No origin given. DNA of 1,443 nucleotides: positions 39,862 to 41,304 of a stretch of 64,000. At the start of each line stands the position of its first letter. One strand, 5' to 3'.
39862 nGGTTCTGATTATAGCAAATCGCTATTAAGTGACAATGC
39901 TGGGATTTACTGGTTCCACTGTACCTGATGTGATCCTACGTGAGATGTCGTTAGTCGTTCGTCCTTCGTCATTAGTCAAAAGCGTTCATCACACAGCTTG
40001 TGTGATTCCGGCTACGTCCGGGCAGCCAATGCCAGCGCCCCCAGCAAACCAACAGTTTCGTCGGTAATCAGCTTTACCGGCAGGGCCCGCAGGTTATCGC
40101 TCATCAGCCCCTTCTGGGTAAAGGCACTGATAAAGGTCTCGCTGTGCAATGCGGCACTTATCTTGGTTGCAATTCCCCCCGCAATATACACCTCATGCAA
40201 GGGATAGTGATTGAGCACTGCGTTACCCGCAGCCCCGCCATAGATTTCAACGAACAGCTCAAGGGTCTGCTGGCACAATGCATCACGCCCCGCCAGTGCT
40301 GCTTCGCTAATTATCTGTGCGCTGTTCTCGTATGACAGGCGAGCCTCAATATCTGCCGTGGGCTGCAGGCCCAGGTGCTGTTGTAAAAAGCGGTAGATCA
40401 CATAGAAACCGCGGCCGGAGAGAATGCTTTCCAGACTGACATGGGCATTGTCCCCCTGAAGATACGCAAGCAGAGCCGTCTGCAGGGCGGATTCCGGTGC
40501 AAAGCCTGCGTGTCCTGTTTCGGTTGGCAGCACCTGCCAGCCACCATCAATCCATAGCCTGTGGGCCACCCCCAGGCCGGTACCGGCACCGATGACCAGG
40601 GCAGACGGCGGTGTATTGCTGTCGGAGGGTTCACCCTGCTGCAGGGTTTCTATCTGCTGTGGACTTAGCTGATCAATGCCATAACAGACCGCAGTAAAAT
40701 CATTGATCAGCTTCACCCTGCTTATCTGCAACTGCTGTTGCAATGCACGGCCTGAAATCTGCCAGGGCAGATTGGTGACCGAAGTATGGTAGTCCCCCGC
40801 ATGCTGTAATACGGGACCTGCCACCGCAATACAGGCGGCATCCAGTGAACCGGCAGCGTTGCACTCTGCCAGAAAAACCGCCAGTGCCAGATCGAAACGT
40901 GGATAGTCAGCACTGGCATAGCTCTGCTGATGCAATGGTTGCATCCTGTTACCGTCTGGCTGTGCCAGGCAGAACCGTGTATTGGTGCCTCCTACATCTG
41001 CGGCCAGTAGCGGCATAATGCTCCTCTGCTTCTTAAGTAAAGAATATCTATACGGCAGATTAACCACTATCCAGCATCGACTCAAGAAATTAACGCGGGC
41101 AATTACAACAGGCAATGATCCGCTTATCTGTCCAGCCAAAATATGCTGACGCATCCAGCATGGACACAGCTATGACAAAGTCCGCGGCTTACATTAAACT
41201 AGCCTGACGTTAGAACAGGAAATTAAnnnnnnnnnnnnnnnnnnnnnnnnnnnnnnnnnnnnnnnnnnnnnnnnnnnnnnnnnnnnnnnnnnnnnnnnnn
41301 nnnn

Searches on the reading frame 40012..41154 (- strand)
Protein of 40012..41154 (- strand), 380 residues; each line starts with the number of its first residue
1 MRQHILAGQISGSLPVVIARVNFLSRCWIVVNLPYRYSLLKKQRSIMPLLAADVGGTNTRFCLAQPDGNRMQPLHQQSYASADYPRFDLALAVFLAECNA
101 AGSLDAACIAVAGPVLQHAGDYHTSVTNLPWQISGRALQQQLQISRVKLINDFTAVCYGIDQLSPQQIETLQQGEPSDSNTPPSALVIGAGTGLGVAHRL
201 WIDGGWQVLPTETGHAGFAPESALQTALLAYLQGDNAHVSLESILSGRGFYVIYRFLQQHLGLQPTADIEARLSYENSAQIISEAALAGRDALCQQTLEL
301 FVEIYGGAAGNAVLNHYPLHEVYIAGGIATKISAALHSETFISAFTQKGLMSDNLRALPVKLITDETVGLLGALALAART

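Call 12: search_protein_families(library=pfam, proteins=[window:40012-41154:-], max_evalue=0.01)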
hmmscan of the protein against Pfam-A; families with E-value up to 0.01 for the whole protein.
window:40012-41154:- (380 aa): 2 families
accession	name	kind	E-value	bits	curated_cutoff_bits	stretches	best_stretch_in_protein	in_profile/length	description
PF02685.22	Glucokinase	-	1.7e-95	320.1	22.1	1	50-378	1-312/314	Glucokinase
PF12242.14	Eno-Rase_NADH_b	-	0.00043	20.5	23.4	1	155-200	14-58/79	NAD(P)H binding domain of trans-2-enoyl-CoA reductase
